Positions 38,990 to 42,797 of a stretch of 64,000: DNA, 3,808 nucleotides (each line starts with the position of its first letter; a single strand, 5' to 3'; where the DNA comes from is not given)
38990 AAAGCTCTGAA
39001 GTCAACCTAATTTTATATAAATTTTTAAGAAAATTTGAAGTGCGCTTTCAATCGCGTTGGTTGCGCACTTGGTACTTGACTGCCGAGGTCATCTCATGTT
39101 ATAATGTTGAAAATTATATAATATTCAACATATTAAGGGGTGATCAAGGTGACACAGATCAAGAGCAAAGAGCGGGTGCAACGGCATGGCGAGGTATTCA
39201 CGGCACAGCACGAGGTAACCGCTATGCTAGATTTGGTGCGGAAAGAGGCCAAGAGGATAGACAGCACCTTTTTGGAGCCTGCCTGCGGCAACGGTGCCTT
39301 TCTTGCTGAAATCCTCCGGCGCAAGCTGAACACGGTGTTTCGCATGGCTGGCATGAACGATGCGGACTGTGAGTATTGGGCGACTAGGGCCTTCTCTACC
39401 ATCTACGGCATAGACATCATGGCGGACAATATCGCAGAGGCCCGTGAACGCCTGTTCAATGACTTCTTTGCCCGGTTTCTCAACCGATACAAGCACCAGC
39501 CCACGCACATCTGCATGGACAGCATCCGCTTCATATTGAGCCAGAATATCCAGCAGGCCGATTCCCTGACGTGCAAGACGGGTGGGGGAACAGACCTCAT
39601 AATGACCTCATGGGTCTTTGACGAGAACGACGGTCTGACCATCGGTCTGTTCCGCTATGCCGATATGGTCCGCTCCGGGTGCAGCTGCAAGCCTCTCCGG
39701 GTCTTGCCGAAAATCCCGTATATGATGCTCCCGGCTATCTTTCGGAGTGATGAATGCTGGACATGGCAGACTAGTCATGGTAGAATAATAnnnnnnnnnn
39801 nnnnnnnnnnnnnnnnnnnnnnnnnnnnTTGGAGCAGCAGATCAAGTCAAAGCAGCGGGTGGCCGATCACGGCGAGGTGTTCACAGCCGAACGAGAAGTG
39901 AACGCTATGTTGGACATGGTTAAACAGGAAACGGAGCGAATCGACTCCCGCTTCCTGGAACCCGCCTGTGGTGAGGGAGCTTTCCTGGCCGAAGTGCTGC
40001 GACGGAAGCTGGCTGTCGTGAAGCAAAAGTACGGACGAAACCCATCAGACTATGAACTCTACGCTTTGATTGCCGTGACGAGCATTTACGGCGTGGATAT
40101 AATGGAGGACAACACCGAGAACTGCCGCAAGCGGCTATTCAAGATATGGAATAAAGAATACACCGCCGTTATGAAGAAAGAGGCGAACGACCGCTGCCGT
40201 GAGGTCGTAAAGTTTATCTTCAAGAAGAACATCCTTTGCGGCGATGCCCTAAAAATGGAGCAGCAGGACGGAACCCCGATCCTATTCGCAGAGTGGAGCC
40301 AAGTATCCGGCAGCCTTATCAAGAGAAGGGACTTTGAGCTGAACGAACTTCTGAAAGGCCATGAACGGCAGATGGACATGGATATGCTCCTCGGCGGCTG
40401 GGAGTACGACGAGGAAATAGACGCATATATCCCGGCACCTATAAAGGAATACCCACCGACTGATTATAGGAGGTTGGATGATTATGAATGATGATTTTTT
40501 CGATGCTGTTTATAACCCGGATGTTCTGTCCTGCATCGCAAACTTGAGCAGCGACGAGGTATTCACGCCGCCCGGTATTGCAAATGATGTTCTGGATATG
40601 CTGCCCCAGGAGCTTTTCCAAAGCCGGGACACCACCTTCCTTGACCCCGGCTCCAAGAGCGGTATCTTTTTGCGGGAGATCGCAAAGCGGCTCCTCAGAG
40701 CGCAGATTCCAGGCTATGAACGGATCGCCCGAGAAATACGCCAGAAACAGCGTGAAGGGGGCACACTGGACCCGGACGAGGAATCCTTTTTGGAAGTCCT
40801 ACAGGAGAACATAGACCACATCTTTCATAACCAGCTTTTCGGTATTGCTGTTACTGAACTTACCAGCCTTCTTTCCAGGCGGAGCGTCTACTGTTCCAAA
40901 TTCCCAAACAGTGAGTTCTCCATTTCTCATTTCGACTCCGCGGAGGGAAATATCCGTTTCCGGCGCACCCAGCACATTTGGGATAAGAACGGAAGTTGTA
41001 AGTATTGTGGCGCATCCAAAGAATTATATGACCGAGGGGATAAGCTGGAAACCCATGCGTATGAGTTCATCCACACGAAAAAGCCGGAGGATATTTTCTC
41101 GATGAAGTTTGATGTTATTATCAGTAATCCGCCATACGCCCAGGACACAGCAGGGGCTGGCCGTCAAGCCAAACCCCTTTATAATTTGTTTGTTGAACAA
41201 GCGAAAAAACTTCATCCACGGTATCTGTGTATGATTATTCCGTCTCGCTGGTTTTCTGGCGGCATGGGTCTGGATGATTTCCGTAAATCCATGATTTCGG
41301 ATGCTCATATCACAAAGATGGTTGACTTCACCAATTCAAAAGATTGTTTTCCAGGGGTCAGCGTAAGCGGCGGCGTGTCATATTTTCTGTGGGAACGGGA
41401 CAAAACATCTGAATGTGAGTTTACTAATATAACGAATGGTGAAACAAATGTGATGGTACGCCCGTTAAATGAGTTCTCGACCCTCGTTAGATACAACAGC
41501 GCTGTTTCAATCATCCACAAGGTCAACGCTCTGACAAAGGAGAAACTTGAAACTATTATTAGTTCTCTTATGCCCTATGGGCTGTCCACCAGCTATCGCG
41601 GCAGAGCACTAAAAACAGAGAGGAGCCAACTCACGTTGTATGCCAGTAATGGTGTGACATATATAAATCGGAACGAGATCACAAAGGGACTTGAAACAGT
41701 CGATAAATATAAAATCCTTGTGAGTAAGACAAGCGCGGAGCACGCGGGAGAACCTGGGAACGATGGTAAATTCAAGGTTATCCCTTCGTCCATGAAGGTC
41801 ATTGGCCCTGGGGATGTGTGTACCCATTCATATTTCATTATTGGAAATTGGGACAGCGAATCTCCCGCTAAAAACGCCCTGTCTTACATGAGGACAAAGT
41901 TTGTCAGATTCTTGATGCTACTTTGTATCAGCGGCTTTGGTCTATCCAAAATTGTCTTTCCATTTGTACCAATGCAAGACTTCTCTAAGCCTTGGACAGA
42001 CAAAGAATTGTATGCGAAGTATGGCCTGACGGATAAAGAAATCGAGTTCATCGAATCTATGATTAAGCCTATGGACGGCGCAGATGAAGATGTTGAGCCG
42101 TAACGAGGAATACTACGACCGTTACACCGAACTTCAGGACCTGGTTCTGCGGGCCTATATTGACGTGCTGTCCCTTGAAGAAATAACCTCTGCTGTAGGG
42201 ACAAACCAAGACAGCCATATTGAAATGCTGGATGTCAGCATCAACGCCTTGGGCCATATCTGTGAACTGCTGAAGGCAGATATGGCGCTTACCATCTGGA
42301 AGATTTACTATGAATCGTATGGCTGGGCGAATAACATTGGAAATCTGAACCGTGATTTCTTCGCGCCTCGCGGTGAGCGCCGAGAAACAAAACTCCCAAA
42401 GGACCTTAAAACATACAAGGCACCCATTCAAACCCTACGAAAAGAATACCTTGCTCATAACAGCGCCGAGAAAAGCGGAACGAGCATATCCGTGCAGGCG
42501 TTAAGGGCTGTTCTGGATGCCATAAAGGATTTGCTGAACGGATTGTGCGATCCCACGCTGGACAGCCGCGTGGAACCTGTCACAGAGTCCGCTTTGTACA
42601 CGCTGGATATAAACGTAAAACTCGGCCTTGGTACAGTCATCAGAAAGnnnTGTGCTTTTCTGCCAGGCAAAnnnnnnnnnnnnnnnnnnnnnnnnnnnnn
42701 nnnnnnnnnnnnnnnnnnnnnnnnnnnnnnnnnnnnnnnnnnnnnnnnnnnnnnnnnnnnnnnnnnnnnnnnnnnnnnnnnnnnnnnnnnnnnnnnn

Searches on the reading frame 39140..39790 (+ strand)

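Call 8: search_protein_families(library=pfam, proteins=[window:39140-39790:+], max_evalue=0.01)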
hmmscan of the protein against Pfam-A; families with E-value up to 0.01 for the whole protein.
window:39140-39790:+ (217 aa): 1 family
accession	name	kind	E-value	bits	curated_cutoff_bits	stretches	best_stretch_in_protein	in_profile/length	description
PF13847.12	Methyltransf_31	-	0.0069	16.5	27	0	42-112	5-55/145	Methyltransferase domain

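Call 47: search_protein_families(library=padloc, proteins=[window:39140-39790:+], max_evalue=0.001)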
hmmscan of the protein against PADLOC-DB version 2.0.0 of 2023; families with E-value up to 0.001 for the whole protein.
window:39140-39790:+ (217 aa): 7 families
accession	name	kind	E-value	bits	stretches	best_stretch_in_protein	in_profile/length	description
PDLC03390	MTase_II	-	5.2e-12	43.4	1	58-146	177-264/327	Type II methyltransferase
PDLC03313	MTase_II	-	2.5e-09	34.2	1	7-108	13-112/563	Type II methyltransferase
PDLC04134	mad2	-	4.3e-07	27.1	1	14-105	268-333/492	mads_2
PDLC02529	PglX|PglXI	-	0.00046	16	1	43-108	230-293/1189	PglX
PDLC03631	REase_MTase_IIG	-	0.00069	15.6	1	41-109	344-410/1086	Type IIG restriction enzyme-methyltransferase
PDLC03293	MTase_II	-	0.00071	16.5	1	14-73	14-69/427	Type II methyltransferase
PDLC03315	MTase_II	-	0.00093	16.1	0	12-68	13-69/502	Type II methyltransferase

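Call 48: search_protein_families(library=phrogs, proteins=[window:39140-39790:+], max_evalue=0.001)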
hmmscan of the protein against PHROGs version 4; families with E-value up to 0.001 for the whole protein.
window:39140-39790:+ (217 aa): 3 families
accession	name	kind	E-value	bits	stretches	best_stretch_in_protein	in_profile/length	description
phrog_21201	-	other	6.8e-13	49.7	1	8-106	13-98/156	DNA methyltransferase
phrog_11371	-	unknown function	9.3e-12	45.7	1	9-107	282-364/383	-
phrog_4376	-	unknown function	4.1e-06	27.9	1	7-104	15-101/134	-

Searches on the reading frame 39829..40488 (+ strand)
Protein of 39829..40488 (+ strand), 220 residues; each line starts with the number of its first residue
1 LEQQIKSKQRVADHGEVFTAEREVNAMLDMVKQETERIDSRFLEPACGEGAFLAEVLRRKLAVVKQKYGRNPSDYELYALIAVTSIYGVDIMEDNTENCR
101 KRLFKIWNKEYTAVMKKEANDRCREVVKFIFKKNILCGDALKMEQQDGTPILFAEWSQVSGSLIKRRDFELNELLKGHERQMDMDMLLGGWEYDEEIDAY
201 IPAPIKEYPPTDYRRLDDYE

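Call 8: search_protein_families(library=pfam, proteins=[window:39829-40488:+], max_evalue=0.01)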
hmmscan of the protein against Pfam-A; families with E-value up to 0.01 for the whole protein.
window:39829-40488:+ (220 aa): 1 family
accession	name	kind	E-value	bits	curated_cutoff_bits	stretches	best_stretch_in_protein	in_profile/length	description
PF20473.4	MmeI_Mtase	-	4.8e-05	23.1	27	1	28-147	11-124/259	MmeI, DNA-methyltransferase domain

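Call 47: search_protein_families(library=padloc, proteins=[window:39829-40488:+], max_evalue=0.001)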
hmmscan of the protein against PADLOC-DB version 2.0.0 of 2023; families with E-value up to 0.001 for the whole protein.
window:39829-40488:+ (220 aa): 9 families
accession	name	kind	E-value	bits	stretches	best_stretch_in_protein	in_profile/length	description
PDLC03313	MTase_II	-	3.5e-10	37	1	5-110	13-116/563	Type II methyltransferase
PDLC04134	mad2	-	2.1e-07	28.1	1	14-105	270-335/492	mads_2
PDLC03318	MTase_II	-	6.1e-05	19.5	1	4-71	333-393/723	Type II methyltransferase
PDLC03315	MTase_II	-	6.2e-05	20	1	6-104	8-104/502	Type II methyltransferase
PDLC03625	REase_MTase_IIG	-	8.4e-05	18.5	1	14-70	405-458/1109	Type IIG restriction enzyme-methyltransferase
PDLC03021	MTase_I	-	0.00014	18.8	1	2-92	151-234/491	Type I methyltransferase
PDLC03598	REase_MTase_IIG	-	0.00017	17.6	1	39-146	361-473/912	Type IIG restriction enzyme-methyltransferase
PDLC03025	MTase_I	-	0.00023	18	1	2-60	149-204/569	Type I methyltransferase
PDLC03390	MTase_II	-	0.00039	17.5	0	56-143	177-263/327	Type II methyltransferase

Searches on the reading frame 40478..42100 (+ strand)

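Call 8: search_protein_families(library=pfam, proteins=[window:40478-42100:+], max_evalue=0.01)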
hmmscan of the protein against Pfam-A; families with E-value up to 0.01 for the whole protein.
window:40478-42100:+ (541 aa): 3 families
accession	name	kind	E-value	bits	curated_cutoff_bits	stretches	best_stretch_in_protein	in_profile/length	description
PF07669.17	Eco57I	-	2.3e-37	129.2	25.3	1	118-291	1-171/171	Eco57I restriction-modification methylase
PF01170.24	UPF0020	-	3.5e-05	24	22.3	1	209-256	120-168/197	RMKL-like, methyltransferase domain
PF02384.22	N6_Mtase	-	0.0017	18.2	20.4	0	203-233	118-148/311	N-6 DNA Methylase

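Call 36: search_protein_families(library=ncbifam, proteins=[window:40478-42100:+], max_evalue=0.01)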
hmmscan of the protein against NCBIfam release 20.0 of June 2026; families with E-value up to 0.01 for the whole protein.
window:40478-42100:+ (541 aa): 3 families
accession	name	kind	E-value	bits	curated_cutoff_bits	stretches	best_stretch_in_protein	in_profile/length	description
NF033452.1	BREX_1_MTaseX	exception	1.2e-05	23.4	500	1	190-423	487-729/1210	BREX-1 system adenine-specific DNA-methyltransferase PglX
TIGR02987.1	met_A_Alw26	exception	0.00067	18.5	353.5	0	249-311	191-251/523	Alw26I/Eco31I/Esp3I family type II restriction adenine-specific DNA-methyltransferase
TIGR03534.1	RF_mod_PrmC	equivalog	0.0054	16.2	199.1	0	193-224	138-170/253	peptide chain release factor N(5)-glutamine methyltransferase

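Call 47: search_protein_families(library=padloc, proteins=[window:40478-42100:+], max_evalue=0.001)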
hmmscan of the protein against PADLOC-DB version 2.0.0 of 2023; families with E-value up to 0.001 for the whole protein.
window:40478-42100:+ (541 aa): 10 families
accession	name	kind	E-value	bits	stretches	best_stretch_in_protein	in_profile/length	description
PDLC03375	MTase_II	-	4.1e-41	139.5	1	209-532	9-348/348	Type II methyltransferase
PDLC03626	REase_MTase_IIG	-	4.8e-36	121.9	1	209-532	1010-1359/1359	Type IIG restriction enzyme-methyltransferase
PDLC03227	MTase_II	-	1.4e-06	25.5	1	193-369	114-300/494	Type II methyltransferase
PDLC03335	MTase_II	-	1.2e-05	22.2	0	210-360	195-356/607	Type II methyltransferase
PDLC03338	MTase_II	-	1.8e-05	21.7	0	28-76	132-180/604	Type II methyltransferase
PDLC04134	mad2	-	0.00022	18.2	0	210-284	357-425/492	mads_2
PDLC03248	MTase_II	-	0.00027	17.8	0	250-339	143-232/521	Type II methyltransferase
PDLC02521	PglX|PglXI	-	0.00033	16.7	1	193-422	464-697/1174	PglX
PDLC03719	oMTase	-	0.00039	17.5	0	209-256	111-167/387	orphan methyltransferase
PDLC03604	REase_MTase_IIG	-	0.0008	15.5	0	203-323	527-663/1011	Type IIG restriction enzyme-methyltransferase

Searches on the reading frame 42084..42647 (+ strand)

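Call 8: search_protein_families(library=pfam, proteins=[window:42084-42647:+], max_evalue=0.01)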
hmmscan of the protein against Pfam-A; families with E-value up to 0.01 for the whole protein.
window:42084-42647:+ (188 aa): 1 family
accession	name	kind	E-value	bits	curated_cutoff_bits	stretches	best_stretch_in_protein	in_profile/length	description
PF18734.6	HEPN_AbiU2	-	0.0076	16.2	26.8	0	107-155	114-169/193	AbiU2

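Call 47: search_protein_families(library=padloc, proteins=[window:42084-42647:+], max_evalue=0.001)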
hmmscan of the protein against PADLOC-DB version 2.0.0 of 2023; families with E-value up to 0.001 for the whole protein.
window:42084-42647:+ (188 aa): 0 families

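Call 48: search_protein_families(library=phrogs, proteins=[window:42084-42647:+], max_evalue=0.001)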
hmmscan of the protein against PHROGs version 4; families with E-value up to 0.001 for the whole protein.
window:42084-42647:+ (188 aa): 0 families
